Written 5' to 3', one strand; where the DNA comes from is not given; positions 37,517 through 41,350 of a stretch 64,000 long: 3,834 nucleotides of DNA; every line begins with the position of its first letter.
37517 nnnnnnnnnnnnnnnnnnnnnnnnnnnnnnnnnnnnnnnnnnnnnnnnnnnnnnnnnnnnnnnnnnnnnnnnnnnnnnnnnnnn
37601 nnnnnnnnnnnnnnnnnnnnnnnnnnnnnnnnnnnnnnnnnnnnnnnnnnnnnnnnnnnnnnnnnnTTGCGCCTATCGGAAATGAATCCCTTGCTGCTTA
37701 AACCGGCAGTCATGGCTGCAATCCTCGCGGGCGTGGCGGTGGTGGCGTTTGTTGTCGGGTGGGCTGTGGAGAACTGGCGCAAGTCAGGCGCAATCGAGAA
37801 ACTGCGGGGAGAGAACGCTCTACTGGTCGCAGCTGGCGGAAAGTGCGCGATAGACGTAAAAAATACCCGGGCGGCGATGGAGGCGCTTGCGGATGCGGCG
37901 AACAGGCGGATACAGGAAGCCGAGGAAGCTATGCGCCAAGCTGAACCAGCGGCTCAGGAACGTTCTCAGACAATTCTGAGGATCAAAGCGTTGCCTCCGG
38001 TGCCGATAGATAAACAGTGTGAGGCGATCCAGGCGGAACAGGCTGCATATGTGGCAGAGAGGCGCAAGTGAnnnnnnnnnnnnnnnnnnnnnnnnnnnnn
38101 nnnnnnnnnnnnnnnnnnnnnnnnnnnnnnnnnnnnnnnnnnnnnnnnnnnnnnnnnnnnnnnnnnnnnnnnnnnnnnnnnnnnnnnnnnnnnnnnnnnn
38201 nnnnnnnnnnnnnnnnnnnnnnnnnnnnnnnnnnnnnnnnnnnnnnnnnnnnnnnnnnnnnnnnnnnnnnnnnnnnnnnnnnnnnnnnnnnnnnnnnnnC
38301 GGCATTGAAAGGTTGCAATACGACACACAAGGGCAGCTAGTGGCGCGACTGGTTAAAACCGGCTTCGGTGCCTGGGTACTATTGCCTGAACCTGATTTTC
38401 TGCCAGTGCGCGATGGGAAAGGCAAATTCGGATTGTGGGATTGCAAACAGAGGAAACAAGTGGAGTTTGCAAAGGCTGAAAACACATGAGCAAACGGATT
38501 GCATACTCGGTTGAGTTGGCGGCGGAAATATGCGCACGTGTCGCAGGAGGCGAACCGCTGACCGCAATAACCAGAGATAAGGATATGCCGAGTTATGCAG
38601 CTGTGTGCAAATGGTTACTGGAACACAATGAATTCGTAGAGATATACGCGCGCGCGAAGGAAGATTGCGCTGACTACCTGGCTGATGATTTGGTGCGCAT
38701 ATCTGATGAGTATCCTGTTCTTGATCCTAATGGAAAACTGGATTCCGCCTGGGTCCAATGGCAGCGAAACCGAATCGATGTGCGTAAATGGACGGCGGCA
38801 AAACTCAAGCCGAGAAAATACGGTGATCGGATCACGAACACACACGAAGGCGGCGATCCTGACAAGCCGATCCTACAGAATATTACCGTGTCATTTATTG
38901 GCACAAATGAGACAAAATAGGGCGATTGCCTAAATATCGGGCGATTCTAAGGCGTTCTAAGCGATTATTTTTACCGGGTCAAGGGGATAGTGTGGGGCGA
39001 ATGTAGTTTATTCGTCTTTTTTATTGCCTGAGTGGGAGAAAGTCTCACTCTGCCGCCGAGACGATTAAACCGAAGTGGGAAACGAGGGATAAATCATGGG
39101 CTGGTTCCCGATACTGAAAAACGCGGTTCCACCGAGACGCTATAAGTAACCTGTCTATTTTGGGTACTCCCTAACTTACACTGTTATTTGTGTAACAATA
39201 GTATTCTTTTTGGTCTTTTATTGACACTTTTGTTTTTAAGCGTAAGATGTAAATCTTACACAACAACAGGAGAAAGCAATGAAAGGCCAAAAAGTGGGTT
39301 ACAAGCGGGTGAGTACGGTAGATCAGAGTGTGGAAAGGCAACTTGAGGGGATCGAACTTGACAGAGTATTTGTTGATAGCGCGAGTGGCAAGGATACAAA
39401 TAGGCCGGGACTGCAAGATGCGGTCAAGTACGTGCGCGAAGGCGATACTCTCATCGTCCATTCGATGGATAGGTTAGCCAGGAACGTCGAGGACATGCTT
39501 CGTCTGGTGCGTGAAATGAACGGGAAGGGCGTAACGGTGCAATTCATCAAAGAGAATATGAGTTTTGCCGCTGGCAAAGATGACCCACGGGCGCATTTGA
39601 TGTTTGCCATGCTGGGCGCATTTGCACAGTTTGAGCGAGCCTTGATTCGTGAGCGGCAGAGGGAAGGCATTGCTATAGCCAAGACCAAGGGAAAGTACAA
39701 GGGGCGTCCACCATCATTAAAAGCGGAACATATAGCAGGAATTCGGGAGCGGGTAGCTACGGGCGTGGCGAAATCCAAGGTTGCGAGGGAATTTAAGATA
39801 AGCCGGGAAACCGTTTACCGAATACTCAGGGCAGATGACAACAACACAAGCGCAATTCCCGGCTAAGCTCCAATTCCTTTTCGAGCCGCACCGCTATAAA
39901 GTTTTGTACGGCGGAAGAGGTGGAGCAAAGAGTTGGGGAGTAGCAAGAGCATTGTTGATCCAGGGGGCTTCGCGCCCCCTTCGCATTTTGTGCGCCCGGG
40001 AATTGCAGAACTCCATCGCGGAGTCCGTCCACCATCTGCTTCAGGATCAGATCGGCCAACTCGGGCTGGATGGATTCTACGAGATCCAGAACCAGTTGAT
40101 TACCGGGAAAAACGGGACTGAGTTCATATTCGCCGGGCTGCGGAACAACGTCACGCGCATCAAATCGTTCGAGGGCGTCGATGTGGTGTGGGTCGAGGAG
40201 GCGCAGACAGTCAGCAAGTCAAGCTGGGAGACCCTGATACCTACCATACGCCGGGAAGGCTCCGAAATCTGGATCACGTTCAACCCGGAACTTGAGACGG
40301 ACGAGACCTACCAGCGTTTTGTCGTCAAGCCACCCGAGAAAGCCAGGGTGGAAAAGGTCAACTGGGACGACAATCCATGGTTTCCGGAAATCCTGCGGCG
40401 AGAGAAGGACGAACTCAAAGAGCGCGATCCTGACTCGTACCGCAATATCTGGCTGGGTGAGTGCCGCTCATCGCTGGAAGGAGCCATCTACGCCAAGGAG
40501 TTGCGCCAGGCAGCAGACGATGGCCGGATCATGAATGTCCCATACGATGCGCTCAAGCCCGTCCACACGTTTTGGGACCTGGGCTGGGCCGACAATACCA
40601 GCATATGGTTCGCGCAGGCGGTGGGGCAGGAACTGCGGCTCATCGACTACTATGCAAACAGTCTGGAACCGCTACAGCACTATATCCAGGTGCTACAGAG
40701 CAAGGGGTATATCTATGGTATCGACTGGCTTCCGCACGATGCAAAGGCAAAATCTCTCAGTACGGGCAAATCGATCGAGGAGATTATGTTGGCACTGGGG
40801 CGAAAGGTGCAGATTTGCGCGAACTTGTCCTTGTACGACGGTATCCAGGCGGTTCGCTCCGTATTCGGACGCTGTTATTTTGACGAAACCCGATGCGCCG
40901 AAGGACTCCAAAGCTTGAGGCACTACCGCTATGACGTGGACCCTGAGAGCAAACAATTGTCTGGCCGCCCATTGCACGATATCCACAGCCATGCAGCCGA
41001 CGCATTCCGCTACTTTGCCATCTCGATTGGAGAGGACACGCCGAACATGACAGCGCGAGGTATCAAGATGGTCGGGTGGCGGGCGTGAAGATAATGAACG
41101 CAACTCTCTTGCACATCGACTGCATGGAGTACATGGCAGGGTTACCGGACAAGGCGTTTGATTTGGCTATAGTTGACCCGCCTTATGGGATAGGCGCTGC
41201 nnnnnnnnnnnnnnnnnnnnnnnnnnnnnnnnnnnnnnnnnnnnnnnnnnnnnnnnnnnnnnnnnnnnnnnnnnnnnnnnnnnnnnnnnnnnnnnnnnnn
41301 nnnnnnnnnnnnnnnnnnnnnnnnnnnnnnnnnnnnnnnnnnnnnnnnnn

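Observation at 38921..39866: Autoregulated resolvase cassette wedged between terS and terL, with its 3' end overlapping the terL start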

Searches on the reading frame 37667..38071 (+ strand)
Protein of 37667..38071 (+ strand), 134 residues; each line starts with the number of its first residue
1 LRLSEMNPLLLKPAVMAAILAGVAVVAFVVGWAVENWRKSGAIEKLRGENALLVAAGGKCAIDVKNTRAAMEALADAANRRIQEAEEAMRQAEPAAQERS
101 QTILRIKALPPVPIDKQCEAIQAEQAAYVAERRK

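Call 3: search_protein_families(library=pfam, proteins=[window:37667-38071:+], max_evalue=0.01)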
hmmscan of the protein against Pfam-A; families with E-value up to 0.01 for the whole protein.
window:37667-38071:+ (134 aa): 1 family
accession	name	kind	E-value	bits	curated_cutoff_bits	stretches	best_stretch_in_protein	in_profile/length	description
PF25688.1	P22_gp7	-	0.0062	16.8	28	1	45-111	10-76/230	Bacteriophage P22 DNA ejection protein gp7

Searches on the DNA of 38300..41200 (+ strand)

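Call 5: search_dna_similar(query=window:38300-41200:+, collection=phages, mode=distant, max_rows=25)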
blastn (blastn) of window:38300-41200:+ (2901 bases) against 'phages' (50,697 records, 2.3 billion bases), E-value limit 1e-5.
Records with a match: 26; places in all: 26; records where one place covers at least 80% of the query: 0.
Best place of each record, by identity: 95-99% 2; 90-95% 6; 60-80% 18.
By first word of the organism name: Flavobacterium 8; Klebsiella 4; Caudoviricetes 2; Aeromonas 2; Vibrio 2; Mycobacterium 2; Tetrasphaera 2; Phage 1; Bacillus 1; Edwardsiella 1; and 1 more.
By host as written in the record: Flavobacterium sp. LMO9 5; - 4; Flavobacterium sp. LMO6 3; Klebsiella pneumoniae 2; Aeromonas sp. IS4 2; Vibrio sp. YD38 2; Klebsiella pneumoniae capsular type K1 2; Mycobacterium smegmatis mc#155 2; and 3 more.
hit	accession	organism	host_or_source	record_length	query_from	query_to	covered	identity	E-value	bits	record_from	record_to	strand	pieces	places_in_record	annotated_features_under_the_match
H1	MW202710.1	Caudoviricetes sp.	Manatee Spring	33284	1805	2417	21%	65.7%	1e-29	139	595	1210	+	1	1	terminase large subunit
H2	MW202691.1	Caudoviricetes sp.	Manatee Spring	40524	1553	2035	17%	64.7%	3e-12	82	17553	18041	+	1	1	terminase large subunit | hypothetical protein (x2)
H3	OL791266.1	Phage WC36-2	-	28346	1890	2110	8%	67.4%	6e-9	70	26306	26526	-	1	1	record has no annotation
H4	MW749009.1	Bacillus phage vB_BspP_Dartukuta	Bacillus sp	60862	1860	2012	5%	71.6%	4e-11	77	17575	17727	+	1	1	putative PBSX family phage terminase large subunit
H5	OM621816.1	Edwardsiella phage vB_EpM_ZHS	Edwardsiella piscicida EIB202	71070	1872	1986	4%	74.1%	2e-8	68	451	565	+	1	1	putative terminase large subunit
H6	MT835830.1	Bacteriophage sp.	human fecal samples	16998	1860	1975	4%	72.4%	8e-8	66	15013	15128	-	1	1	record has no annotation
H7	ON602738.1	Klebsiella phage VLCpiS13a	Klebsiella pneumoniae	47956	1884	1987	4%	75.0%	2e-9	72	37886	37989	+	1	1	terminase large subunit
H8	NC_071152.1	Klebsiella phage VLCpiS13a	Klebsiella pneumoniae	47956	1884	1987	4%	75.0%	2e-9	72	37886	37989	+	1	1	terminase large subunit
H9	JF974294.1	Aeromonas phage pIS4-A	Aeromonas sp. IS4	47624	1890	1987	3%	74.5%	3e-7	65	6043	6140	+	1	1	terminase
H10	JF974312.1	Vibrio phage pYD38-A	Vibrio sp. YD38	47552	1890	1987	3%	74.5%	3e-7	65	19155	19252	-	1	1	large terminase subunit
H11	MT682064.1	Klebsiella virus KpV2811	Klebsiella pneumoniae capsular type K1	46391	1890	1987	3%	74.5%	3e-7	65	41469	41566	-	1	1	terminase large subunit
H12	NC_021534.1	Vibrio phage pYD38-A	Vibrio sp. YD38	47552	1890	1987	3%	74.5%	3e-7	65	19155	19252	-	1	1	terminase large subunit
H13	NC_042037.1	Aeromonas phage pIS4-A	Aeromonas sp. IS4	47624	1890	1987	3%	74.5%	3e-7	65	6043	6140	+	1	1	terminase large subunit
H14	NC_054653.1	Klebsiella virus KpV2811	Klebsiella pneumoniae capsular type K1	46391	1890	1987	3%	74.5%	3e-7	65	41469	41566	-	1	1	terminase large subunit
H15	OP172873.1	Mycobacterium phage Sejanus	Mycobacterium smegmatis mc#155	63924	1310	1407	3%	73.5%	3e-6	61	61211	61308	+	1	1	92: resolvase domain protein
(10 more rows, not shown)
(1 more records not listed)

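Call 64: search_rna_families(source=window, start=38800, end=40100, threshold=evalue, max_evalue=1)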
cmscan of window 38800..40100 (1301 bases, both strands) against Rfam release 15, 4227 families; matches with E-value up to 1: 1.
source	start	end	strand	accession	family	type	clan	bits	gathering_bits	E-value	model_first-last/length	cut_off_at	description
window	39337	39386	+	RF01129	sR44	Gene; snRNA; snoRNA; CD-box;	-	17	45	0.22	1-55/55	no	Small nucleolar RNA sR44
